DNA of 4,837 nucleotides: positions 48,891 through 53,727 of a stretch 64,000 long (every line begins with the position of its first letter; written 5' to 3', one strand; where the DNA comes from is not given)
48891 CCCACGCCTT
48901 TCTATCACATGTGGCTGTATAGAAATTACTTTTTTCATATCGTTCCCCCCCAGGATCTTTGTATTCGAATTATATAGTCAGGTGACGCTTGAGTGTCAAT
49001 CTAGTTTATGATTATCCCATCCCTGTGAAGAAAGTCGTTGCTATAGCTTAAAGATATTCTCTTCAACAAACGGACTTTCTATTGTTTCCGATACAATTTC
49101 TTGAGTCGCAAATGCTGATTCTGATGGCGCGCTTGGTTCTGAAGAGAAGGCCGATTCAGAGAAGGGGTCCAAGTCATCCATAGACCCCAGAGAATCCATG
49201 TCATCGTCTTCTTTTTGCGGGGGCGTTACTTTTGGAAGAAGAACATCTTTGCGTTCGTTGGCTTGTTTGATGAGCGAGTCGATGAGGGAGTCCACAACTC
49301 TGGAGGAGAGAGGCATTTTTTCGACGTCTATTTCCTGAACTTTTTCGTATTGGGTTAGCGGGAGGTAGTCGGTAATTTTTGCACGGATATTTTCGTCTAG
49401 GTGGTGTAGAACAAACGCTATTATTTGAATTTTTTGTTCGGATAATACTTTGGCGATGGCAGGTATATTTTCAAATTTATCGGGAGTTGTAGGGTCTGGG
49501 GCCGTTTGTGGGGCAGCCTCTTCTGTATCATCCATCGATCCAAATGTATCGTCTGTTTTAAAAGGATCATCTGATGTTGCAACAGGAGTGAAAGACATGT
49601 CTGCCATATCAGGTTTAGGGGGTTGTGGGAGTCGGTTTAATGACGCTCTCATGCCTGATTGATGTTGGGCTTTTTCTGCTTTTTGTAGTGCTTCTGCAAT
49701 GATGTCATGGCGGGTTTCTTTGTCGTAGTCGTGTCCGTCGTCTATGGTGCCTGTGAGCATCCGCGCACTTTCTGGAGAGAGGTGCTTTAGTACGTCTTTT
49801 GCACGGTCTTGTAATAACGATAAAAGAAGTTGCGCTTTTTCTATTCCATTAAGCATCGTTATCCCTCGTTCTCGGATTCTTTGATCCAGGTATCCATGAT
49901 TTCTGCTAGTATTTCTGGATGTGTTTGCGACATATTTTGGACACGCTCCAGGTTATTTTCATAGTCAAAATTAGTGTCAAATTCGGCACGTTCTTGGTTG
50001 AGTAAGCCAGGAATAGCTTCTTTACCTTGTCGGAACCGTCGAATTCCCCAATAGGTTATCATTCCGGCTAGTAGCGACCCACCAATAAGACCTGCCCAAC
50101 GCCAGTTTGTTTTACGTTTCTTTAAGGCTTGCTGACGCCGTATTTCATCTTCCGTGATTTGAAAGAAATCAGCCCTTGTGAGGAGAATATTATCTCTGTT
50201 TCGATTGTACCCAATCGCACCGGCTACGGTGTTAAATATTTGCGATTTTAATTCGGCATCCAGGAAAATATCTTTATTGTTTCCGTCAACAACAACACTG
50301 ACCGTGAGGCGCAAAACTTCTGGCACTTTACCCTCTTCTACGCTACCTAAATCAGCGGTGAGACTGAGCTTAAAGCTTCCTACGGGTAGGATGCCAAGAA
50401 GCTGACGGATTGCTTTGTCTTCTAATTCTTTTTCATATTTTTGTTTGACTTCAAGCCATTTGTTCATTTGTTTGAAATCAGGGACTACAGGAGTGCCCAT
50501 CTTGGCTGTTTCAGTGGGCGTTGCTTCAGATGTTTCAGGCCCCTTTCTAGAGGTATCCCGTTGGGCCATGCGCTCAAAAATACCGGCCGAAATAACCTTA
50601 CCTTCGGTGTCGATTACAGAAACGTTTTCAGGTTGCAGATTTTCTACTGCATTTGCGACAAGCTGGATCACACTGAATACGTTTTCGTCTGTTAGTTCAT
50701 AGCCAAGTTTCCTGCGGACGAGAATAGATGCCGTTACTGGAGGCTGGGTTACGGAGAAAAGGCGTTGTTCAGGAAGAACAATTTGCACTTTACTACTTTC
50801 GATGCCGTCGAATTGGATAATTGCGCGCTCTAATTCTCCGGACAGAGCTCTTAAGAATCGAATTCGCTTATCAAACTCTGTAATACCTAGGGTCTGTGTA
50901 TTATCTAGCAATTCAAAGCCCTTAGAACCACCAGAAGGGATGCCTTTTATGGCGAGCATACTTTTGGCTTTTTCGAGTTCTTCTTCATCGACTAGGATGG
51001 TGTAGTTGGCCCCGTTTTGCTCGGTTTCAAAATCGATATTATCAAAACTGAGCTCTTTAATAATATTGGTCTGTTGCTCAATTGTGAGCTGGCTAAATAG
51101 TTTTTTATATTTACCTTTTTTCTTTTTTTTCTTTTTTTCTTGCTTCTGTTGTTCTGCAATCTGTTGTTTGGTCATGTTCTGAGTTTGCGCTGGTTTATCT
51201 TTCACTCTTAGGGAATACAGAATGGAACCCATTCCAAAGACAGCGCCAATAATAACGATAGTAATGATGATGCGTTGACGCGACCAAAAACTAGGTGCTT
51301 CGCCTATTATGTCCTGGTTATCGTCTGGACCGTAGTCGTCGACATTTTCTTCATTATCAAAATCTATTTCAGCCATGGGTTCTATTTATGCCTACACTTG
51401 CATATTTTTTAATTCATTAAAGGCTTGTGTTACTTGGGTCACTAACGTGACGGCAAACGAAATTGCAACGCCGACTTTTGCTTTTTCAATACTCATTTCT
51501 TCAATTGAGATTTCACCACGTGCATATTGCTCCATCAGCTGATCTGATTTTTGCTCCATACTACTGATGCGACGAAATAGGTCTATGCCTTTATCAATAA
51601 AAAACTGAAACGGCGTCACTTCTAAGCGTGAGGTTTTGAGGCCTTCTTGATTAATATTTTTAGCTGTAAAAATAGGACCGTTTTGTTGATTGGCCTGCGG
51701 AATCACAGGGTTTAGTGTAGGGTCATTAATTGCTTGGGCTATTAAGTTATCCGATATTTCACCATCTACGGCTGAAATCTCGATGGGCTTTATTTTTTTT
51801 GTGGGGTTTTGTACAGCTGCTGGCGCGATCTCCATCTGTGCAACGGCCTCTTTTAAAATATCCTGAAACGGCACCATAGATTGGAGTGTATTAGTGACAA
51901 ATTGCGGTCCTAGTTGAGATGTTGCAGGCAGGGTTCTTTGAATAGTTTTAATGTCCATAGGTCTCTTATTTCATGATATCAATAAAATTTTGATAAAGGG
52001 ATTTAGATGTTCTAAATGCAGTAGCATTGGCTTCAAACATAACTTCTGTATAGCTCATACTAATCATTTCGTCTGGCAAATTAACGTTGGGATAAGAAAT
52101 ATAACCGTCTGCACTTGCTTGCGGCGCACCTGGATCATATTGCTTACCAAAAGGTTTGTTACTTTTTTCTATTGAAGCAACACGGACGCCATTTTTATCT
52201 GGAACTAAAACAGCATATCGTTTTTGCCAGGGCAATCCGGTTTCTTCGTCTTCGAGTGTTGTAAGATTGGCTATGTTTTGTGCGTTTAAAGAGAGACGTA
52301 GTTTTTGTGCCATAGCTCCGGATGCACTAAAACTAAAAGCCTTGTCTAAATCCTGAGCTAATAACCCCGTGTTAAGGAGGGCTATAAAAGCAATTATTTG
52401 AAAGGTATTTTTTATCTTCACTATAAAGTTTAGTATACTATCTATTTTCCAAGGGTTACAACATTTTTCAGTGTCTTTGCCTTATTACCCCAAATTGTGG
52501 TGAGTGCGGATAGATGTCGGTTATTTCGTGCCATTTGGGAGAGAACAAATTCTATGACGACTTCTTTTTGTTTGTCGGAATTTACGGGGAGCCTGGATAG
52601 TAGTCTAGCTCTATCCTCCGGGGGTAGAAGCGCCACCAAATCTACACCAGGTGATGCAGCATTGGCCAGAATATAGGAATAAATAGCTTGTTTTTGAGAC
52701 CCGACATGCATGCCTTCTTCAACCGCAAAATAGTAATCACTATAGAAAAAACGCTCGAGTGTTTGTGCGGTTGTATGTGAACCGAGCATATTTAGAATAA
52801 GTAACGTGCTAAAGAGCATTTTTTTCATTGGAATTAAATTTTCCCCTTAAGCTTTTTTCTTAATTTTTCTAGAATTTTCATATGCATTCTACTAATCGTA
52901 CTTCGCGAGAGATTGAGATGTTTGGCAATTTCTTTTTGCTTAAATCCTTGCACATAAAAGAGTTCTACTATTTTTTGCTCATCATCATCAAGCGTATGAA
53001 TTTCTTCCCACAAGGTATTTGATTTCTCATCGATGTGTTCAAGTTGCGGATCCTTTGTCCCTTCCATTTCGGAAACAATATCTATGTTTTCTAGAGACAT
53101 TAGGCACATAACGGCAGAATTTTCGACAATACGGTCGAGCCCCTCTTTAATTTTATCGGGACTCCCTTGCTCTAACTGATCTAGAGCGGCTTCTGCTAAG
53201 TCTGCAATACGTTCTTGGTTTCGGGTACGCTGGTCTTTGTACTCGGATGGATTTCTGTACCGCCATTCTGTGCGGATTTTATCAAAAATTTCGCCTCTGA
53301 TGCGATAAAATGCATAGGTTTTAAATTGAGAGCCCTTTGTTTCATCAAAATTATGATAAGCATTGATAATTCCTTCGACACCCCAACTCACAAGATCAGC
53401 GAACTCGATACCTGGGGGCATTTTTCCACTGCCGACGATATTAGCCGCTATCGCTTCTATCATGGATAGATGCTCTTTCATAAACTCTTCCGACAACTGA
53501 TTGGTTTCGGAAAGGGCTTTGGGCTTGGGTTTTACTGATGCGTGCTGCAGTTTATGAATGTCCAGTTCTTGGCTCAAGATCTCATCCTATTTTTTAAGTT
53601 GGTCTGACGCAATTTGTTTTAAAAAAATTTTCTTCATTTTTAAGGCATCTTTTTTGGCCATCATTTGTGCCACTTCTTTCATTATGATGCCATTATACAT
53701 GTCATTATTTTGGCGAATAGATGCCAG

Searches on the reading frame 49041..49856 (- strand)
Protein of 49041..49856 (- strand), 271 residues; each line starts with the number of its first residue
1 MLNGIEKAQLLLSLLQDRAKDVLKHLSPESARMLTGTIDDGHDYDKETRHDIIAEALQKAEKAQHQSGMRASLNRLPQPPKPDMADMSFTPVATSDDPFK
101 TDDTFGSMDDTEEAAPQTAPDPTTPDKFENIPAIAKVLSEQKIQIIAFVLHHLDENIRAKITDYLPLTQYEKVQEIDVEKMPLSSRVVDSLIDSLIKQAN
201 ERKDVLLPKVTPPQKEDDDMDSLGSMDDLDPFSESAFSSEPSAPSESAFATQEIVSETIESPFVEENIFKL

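Call 3: search_protein_families(library=pfam, proteins=[window:49041-49856:-], max_evalue=0.1)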
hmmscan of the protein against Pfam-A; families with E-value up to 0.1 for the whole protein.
window:49041-49856:- (271 aa): 3 families
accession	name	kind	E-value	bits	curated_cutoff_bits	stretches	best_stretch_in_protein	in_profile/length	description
PF14842.11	FliG_N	-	3.2e-09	37.7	25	1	2-65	2-66/104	FliG N-terminal domain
PF14841.11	FliG_M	-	0.0001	22.9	25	1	134-168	4-38/76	FliG middle domain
PF03448.22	MgtE_N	-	0.0052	17.7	25.9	0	134-175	54-95/102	MgtE intracellular N domain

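Call 27: search_protein_families(library=ncbifam, proteins=[window:49041-49856:-], max_evalue=1)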
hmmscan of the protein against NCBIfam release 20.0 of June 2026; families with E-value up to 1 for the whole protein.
window:49041-49856:- (271 aa): 1 family
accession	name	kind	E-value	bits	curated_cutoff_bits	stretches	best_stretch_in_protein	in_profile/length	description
TIGR00207.1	fliG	equivalog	6.6e-06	25.7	226.7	1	4-64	11-72/338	flagellar motor switch protein FliG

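Call 35: find_homologous_proteins(query=window:49041-49856:-, max_evalue=0.001)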
Query window:49041-49856:- (271 aa): 3 proteins with E <= 0.001 among 1123 candidates.
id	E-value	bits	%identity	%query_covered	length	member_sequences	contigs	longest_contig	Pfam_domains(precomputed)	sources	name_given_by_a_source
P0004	5.9e-152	522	90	100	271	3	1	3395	PF14842.12,PF14841.12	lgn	-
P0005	1.6e-131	456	84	100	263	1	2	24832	PF14842.12,PF14841.12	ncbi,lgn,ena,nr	ncbi:MAG: hypothetical protein EXS67_05565 [Candidatus Margulisbacteria bacterium]|nr:hypothetical p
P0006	7.8e-22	96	35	74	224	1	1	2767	PF14841.12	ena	-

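Call 36: find_encoding_contigs(protein=P0004, flank=10000, max_places=6)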
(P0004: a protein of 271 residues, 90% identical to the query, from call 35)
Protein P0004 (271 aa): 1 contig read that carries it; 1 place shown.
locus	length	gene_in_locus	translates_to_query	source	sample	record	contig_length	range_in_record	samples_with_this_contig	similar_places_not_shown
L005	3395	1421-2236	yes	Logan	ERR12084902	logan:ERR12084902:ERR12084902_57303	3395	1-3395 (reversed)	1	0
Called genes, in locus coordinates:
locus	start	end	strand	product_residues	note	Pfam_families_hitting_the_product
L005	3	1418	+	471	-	?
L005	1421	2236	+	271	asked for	PF14841:FliG_M (faint), PF14842:FliG_N (weak)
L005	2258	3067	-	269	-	PF13276:HTH_21, PF00665:rve, PF13683:rve_3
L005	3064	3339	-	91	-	PF01527:HTH_Tnp_1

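Call 37: find_encoding_contigs(protein=P0006, flank=10000, max_places=6)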
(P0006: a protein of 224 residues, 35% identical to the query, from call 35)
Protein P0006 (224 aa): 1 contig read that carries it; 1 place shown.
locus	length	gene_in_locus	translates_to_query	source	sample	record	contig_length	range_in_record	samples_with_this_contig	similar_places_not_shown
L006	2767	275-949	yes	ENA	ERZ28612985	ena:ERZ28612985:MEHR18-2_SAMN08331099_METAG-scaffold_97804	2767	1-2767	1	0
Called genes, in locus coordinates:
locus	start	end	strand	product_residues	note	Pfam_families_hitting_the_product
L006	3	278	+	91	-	?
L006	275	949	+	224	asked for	PF14841:FliG_M (faint)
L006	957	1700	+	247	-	PF10096:DUF2334 (faint), PF01522:Polysacc_deac_1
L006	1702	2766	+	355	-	?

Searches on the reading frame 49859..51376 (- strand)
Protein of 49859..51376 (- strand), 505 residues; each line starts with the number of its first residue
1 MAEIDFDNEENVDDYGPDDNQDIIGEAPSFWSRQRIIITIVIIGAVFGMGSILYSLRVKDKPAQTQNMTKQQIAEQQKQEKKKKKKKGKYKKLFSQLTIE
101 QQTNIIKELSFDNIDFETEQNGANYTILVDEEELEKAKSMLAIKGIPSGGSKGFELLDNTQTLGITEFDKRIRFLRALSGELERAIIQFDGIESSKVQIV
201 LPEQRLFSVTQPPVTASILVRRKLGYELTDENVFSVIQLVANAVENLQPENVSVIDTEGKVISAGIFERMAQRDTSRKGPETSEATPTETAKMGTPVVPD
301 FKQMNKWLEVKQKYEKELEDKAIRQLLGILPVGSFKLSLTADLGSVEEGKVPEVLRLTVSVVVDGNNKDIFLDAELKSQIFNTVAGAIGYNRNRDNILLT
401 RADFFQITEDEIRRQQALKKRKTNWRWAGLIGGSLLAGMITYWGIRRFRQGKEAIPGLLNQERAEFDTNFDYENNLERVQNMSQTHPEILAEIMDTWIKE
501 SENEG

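Call 3: search_protein_families(library=pfam, proteins=[window:49859-51376:-], max_evalue=0.1)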
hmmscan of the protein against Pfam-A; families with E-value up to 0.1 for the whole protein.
window:49859-51376:- (505 aa): 3 families
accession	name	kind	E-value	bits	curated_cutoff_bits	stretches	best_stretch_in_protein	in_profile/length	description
PF01514.23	YscJ_FliF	-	1.2e-48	165.8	24.4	1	87-263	3-178/179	Secretory protein of YscJ/FliF family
PF08345.17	YscJ_FliF_C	-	7.4e-06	26.9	23.8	1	350-396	93-138/147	Flagellar M-ring protein C-terminal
PF15141.11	UQCC3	-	0.021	15.2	33.6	1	34-87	5-58/87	Ubiquinol-cytochrome-c reductase complex assembly factor 3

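Call 54: find_homologous_proteins(query=window:49859-51376:-, max_evalue=1e-10)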
Query window:49859-51376:- (505 aa): 221 proteins with E <= 1e-10 among 8000 candidates; the best 120 are listed.
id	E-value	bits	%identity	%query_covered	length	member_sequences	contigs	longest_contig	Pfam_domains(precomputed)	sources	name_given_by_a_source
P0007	0.0e+0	1103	100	100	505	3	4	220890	PF08345.18,PF01514.24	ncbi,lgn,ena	-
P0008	4.0e-231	786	70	100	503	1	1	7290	PF08345.18,PF01514.24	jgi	jgi:flagellar biosynthesis/type III secretory pathway M-ring protein FliF/YscJ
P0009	1.8e-154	533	53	99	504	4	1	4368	PF01514.24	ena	-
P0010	6.8e-154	531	51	99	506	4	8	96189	PF01514.24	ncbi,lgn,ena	-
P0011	2.8e-149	516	49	99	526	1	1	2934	PF01514.24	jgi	jgi:flagellar biosynthesis/type III secretory pathway M-ring protein FliF/YscJ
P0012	8.7e-146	505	50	94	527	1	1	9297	PF01514.24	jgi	-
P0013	1.2e-145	504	50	99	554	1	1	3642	PF01514.24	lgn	-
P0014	3.0e-145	503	50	100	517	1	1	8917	PF01514.24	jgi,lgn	-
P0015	4.8e-145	502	48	97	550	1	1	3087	PF01514.24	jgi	-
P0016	1.9e-143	497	48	100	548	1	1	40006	PF01514.24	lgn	-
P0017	3.7e-143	496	49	95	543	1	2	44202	PF01514.24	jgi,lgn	jgi:flagellar biosynthesis/type III secretory pathway M-ring protein FliF/YscJ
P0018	3.1e-142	493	48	100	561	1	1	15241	PF01514.24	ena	-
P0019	9.1e-142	491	50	94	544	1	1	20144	PF01514.24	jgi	-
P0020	4.6e-140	486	51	86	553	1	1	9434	PF01514.24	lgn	-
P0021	1.7e-138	481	50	99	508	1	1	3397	PF01514.24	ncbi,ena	-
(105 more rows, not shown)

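Call 55: find_encoding_contigs(protein=P0008, flank=7000, max_places=2)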
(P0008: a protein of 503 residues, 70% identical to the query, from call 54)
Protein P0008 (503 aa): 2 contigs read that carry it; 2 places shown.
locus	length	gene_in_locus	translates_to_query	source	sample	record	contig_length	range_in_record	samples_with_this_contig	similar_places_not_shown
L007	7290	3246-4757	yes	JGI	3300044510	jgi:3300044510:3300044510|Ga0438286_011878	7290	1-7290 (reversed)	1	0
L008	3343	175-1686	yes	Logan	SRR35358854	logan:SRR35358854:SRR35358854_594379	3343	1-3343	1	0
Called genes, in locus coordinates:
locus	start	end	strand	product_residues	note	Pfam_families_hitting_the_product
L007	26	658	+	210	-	PF02119:FlgI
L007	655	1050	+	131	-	-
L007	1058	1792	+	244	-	PF04542:Sigma70_r2, PF07638:Sigma70_ECF (weak), PF08281:Sigma70_r4_2, PF04545:Sigma70_r4, PF13384:HTH_23 (weak)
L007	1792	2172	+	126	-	-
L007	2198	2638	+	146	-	-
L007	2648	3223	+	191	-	PF02049:FliE (weak)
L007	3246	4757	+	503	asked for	PF01514:YscJ_FliF, PF08345:YscJ_FliF_C (faint)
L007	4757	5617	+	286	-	-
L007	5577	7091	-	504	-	PF20154:LNT_N, PF00795:CN_hydrolase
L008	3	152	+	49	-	?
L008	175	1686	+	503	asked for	PF01514:YscJ_FliF, PF08345:YscJ_FliF_C (faint)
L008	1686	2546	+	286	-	-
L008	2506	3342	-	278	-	?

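Call 56: find_encoding_contigs(protein=P0010, flank=7000, max_places=2)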
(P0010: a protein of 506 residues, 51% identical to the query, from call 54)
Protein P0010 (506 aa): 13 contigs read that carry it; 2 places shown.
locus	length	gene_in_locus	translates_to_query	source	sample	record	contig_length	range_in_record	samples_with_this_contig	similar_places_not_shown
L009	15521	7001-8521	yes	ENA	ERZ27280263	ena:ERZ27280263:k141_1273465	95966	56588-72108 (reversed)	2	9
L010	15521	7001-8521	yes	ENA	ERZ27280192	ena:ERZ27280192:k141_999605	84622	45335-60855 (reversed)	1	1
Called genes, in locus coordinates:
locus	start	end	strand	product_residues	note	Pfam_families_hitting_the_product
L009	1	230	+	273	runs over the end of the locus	PF22692:LlgE_F_G_D1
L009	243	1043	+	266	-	PF00460:Flg_bb_rod (faint), PF22692:LlgE_F_G_D1, PF06429:Flg_bbr_C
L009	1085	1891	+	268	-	PF22692:LlgE_F_G_D1, PF06429:Flg_bbr_C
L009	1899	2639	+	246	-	PF13144:ChapFlgA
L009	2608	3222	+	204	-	PF02107:FlgH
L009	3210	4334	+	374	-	PF02119:FlgI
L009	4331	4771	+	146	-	-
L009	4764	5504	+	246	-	PF04542:Sigma70_r2, PF08281:Sigma70_r4_2, PF04545:Sigma70_r4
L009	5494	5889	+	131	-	-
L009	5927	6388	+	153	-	-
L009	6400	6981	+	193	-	PF02049:FliE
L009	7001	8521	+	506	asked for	PF01514:YscJ_FliF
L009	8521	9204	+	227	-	PF14842:FliG_N (faint)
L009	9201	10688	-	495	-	PF20154:LNT_N, PF00795:CN_hydrolase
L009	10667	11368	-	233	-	-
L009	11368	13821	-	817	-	-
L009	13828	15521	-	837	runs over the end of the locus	PF13174:TPR_6 (faint), PF24575:TPR_Slam (faint), PF25062:ARM_TT21_N (faint), PF12895:ANAPC3 (faint), PF14561:TPR_20 (faint), PF07719:TPR_2 (faint), PF13432:TPR_16, PF14559:TPR_19 (weak), +11 more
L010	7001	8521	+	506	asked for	PF01514:YscJ_FliF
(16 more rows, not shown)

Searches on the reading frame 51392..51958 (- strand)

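Call 3: search_protein_families(library=pfam, proteins=[window:51392-51958:-], max_evalue=0.1)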
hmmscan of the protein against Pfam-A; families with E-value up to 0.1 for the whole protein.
window:51392-51958:- (188 aa): 2 families
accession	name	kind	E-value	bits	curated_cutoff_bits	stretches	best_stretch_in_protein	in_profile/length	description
PF02049.23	FliE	-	8e-08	32.8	22.4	1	128-188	28-89/89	Flagellar hook-basal body complex protein FliE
PF18495.6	VbhA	-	0.012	16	25.9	1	141-155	26-40/47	Antitoxin VbhA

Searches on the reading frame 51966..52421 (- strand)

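Call 3: search_protein_families(library=pfam, proteins=[window:51966-52421:-], max_evalue=0.1)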
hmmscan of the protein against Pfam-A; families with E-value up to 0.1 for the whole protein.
window:51966-52421:- (151 aa): 1 family
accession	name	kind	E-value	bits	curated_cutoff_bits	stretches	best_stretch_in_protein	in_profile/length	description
PF06429.18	Flg_bbr_C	-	3.5e-06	26.9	23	1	105-145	2-42/46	Flagellar basal body rod FlgEFG protein C-terminal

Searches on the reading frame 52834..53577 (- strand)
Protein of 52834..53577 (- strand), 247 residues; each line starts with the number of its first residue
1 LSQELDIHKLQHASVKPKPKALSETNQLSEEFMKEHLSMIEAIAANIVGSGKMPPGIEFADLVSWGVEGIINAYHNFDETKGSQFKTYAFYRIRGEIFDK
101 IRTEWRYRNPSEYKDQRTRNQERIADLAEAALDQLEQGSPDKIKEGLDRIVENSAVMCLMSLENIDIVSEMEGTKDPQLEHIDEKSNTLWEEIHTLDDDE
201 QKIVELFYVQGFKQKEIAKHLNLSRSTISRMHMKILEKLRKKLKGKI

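Call 11: search_protein_families(library=pfam, proteins=[window:52834-53577:-], max_evalue=0.01)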
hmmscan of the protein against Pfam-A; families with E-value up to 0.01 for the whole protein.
window:52834-53577:- (247 aa): 14 families
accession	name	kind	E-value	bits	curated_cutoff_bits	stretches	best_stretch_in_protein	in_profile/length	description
PF04545.22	Sigma70_r4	-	3.2e-12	46.2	24.1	1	194-241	3-50/50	Sigma-70, region 4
PF04542.20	Sigma70_r2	-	5.1e-11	42.6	24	1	33-106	2-70/71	Sigma-70 region 2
PF08281.18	Sigma70_r4_2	-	2.1e-09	37.3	25.7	1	189-239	4-54/54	Sigma-70, region 4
PF07638.17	Sigma70_ECF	-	3.6e-07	30.7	21.1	1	174-243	118-183/185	ECF sigma factor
PF13384.12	HTH_23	-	0.00011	22.4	24.6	1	202-230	9-36/50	Homeodomain-like domain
PF13936.12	HTH_38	-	0.00013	22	27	1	194-230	3-39/44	Helix-turn-helix domain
PF00196.25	GerE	-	0.00026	21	23.5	1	208-240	14-46/57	Bacterial regulatory proteins, luxR family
PF08279.18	HTH_11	-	0.00055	20.2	25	1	202-240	4-43/55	HTH domain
PF13518.12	HTH_28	-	0.00075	20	25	1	202-230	4-31/52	Helix-turn-helix domain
PF06056.18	Terminase_5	-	0.0013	19.1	20.3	1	206-228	8-30/58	Putative ATPase subunit of terminase (gpP-like)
PF01022.26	HTH_5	-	0.0018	18.6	22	1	215-239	19-42/47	Bacterial regulatory protein, arsR family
PF01047.28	MarR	-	0.0029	17.9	24.6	1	211-232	17-38/59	MarR family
PF01381.28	HTH_3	-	0.0065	16.9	23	0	210-230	8-28/55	Helix-turn-helix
PF11427.14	HTH_Tnp_Tc3_1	-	0.0091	16.3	21.1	0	196-230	5-39/50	Tc3 transposase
